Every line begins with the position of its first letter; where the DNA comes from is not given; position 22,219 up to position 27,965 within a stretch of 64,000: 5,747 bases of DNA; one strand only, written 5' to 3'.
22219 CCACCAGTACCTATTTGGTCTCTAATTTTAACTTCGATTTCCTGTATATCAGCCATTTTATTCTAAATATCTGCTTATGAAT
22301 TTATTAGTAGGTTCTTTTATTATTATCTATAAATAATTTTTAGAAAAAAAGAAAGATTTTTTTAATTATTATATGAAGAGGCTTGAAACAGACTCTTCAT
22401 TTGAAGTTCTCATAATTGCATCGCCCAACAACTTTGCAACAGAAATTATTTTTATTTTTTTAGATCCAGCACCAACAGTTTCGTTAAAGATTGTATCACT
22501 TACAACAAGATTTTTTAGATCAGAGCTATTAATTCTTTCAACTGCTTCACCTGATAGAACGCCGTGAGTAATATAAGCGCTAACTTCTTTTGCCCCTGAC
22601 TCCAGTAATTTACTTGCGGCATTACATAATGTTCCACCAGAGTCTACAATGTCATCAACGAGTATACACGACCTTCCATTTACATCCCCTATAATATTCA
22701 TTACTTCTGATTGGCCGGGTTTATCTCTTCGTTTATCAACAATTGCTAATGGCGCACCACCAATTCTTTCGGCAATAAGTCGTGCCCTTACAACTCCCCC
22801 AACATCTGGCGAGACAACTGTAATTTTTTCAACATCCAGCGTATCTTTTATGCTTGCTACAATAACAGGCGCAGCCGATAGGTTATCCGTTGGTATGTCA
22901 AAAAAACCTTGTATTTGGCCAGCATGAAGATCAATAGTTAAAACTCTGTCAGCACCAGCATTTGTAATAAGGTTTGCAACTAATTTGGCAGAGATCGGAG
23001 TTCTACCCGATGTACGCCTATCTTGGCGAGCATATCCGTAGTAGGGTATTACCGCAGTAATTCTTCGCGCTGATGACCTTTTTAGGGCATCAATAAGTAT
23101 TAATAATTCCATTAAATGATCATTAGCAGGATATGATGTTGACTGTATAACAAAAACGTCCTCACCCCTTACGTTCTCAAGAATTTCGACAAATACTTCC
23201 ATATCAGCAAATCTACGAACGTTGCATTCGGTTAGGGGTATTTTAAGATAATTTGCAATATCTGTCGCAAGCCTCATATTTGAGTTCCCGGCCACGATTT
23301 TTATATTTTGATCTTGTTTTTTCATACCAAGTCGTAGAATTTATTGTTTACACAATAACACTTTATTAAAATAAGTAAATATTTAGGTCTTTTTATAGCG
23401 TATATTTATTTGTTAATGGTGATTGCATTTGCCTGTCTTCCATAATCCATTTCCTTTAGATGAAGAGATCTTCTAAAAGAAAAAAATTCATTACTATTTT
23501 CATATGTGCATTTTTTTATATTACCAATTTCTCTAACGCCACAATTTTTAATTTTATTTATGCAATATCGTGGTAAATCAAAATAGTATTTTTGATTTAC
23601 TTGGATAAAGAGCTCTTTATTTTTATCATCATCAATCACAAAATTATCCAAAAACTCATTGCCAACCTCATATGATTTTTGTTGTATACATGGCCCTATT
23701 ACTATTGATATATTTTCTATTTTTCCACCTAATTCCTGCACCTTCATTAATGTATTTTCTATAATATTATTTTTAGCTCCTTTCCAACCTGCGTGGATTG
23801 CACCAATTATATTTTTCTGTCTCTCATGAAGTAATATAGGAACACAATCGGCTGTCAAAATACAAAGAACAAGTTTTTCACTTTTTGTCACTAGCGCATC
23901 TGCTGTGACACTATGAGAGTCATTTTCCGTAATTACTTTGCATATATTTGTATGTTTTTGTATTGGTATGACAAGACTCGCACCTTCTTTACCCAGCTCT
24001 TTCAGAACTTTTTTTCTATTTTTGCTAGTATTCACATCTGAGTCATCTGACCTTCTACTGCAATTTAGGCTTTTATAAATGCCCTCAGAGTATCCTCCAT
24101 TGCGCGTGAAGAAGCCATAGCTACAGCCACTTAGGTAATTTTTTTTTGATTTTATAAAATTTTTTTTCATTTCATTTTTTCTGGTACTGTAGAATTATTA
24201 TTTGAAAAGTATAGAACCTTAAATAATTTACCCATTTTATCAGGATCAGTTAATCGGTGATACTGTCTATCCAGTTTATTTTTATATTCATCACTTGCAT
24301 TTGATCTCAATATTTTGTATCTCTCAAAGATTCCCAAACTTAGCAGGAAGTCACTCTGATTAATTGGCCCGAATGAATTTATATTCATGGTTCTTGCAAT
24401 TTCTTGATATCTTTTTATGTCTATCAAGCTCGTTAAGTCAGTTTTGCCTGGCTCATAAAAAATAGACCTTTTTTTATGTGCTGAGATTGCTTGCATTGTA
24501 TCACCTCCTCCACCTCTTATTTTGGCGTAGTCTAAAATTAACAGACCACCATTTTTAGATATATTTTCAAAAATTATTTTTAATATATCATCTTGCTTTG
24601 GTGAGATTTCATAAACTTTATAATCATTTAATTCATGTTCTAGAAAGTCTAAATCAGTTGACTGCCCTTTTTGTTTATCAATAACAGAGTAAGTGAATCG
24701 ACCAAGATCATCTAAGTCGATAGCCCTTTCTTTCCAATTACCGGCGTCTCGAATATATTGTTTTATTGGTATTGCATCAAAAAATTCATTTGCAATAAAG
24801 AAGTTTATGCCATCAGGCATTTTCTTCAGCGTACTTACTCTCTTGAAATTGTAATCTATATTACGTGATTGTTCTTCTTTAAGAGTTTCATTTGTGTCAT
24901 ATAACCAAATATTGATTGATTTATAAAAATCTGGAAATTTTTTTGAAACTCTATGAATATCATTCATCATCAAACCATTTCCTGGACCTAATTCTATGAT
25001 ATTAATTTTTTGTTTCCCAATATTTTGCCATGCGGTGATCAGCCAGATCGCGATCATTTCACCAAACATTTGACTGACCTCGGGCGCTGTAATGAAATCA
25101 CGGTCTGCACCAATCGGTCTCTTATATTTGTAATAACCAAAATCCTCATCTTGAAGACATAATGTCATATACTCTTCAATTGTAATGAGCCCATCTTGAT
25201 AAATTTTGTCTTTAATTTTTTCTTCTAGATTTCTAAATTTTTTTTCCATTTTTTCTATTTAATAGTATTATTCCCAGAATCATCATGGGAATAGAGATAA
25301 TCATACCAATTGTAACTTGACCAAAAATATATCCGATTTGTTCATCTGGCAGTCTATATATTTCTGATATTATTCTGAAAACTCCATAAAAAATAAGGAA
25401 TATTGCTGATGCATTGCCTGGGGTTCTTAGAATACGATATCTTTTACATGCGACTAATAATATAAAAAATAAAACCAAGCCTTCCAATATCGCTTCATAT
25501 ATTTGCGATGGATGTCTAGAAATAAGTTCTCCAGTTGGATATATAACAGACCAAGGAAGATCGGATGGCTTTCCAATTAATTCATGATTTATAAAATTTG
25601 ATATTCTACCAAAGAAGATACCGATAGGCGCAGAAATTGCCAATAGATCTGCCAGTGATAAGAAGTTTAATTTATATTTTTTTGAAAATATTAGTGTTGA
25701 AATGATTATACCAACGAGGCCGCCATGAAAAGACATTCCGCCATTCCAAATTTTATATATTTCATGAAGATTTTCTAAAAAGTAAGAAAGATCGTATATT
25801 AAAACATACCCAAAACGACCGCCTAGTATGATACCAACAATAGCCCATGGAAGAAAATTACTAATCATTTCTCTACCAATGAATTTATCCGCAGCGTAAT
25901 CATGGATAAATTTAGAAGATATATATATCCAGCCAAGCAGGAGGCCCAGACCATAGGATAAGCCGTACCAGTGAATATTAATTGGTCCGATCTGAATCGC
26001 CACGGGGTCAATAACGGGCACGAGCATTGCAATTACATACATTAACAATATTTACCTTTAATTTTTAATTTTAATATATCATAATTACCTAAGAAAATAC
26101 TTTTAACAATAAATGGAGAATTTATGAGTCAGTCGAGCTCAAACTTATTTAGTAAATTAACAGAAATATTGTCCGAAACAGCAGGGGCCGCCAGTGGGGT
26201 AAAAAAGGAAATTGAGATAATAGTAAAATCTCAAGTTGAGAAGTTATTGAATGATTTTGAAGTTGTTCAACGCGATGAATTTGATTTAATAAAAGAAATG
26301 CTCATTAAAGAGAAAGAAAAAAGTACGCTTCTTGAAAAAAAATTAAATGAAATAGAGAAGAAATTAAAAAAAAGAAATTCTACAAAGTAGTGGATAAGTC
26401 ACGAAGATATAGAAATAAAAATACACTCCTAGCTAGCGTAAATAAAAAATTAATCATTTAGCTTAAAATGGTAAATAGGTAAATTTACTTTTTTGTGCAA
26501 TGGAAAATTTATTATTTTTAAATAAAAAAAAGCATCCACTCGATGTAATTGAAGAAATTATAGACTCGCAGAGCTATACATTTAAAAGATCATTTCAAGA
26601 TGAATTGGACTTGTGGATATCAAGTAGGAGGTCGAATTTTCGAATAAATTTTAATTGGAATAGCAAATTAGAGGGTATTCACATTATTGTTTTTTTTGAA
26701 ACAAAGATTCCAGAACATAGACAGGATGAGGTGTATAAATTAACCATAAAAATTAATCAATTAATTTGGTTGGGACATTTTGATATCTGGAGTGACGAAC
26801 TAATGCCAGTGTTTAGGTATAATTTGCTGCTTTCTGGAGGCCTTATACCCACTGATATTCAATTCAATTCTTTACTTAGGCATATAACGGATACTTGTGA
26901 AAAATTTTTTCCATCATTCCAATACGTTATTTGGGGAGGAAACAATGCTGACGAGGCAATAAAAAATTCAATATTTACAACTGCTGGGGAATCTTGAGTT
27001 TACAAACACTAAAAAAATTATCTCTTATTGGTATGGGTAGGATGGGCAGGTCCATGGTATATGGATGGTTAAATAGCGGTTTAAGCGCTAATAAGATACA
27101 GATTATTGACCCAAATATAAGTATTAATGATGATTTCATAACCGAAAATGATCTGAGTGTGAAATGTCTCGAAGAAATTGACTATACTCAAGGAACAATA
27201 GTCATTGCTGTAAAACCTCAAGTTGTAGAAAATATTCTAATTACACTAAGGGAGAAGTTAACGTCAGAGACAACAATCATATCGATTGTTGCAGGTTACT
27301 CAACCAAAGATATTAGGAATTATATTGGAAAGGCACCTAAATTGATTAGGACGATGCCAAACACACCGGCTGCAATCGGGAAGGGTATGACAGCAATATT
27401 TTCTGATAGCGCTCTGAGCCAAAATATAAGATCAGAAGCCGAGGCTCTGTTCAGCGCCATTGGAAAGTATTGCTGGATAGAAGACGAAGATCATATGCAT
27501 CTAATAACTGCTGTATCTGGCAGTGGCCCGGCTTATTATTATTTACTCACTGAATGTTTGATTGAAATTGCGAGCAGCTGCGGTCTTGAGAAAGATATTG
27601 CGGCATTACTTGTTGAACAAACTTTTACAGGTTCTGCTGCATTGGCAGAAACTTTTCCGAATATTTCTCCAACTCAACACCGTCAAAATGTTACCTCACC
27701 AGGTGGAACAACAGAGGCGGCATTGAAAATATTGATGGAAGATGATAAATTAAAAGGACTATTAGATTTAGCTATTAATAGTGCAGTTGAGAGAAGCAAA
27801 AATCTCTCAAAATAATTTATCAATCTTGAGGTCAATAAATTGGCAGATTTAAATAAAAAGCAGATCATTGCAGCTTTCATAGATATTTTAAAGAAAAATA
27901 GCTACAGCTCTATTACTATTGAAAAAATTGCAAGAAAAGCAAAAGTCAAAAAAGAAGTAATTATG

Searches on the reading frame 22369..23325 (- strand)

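Call 49: search_protein_families(library=pfam, proteins=[window:22369-23325:-], max_evalue=0.00001)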
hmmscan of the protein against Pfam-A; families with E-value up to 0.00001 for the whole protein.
window:22369-23325:- (318 aa): 3 families
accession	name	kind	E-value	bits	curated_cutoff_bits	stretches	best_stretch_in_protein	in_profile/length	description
PF13793.12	Pribosyltran_N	-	1e-52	177.4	25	1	8-124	1-117/117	N-terminal domain of ribose phosphate pyrophosphokinase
PF14572.12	Pribosyl_synth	-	1.8e-25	90.4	27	1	206-317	72-183/184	Phosphoribosyl synthetase-associated domain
PF00156.33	Pribosyltran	-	1.2e-20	73.9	26.3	1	158-280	21-149/158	Phosphoribosyl transferase domain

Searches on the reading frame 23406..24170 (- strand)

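Call 49: search_protein_families(library=pfam, proteins=[window:23406-24170:-], max_evalue=0.00001)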
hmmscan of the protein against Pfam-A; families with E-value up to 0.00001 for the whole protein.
window:23406-24170:- (254 aa): 1 family
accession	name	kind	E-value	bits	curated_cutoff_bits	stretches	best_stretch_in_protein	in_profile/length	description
PF02578.20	Cu-oxidase_4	-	1.1e-63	215.3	22.9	1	21-250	1-237/238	Multi-copper polyphenol oxidoreductase laccase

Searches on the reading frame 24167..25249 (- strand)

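Call 49: search_protein_families(library=pfam, proteins=[window:24167-25249:-], max_evalue=0.00001)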
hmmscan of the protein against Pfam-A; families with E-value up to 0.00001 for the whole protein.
window:24167-25249:- (360 aa): 1 family
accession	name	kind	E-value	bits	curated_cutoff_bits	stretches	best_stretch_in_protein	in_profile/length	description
PF02636.23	Methyltransf_28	-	1.6e-46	159.2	23.3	1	65-295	1-248/249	Putative S-adenosyl-L-methionine-dependent methyltransferase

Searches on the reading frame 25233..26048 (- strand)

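Call 49: search_protein_families(library=pfam, proteins=[window:25233-26048:-], max_evalue=0.00001)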
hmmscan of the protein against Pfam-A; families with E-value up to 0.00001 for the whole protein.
window:25233-26048:- (271 aa): 1 family
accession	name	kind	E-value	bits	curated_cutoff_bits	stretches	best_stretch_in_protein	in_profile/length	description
PF01790.23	LGT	-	1.2e-70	238.1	24.9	1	15-263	1-238/240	Prolipoprotein diacylglyceryl transferase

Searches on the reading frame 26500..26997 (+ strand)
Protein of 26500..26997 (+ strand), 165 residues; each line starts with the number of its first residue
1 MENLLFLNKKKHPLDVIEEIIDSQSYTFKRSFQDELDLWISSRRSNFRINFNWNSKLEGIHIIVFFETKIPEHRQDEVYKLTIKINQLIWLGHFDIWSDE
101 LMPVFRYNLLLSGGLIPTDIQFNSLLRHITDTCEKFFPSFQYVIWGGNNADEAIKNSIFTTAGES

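Call 49: search_protein_families(library=pfam, proteins=[window:26500-26997:+], max_evalue=0.00001)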
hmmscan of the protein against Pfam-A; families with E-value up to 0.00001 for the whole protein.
window:26500-26997:+ (165 aa): 1 family
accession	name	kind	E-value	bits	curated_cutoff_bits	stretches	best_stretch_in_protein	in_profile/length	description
PF10722.14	YbjN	-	4.7e-17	62.9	22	1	13-141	1-125/126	Putative bacterial sensory transduction regulator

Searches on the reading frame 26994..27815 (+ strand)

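Call 49: search_protein_families(library=pfam, proteins=[window:26994-27815:+], max_evalue=0.00001)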
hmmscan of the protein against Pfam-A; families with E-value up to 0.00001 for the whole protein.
window:26994-27815:+ (273 aa): 2 families
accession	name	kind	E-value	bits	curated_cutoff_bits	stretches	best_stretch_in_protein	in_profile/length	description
PF14748.11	P5CR_dimer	-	1.3e-27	96.5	25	1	165-271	1-105/105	Pyrroline-5-carboxylate reductase dimerisation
PF03807.23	F420_oxidored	-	2.1e-08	35.1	21.6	1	9-101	2-94/94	NADP oxidoreductase coenzyme F420-dependent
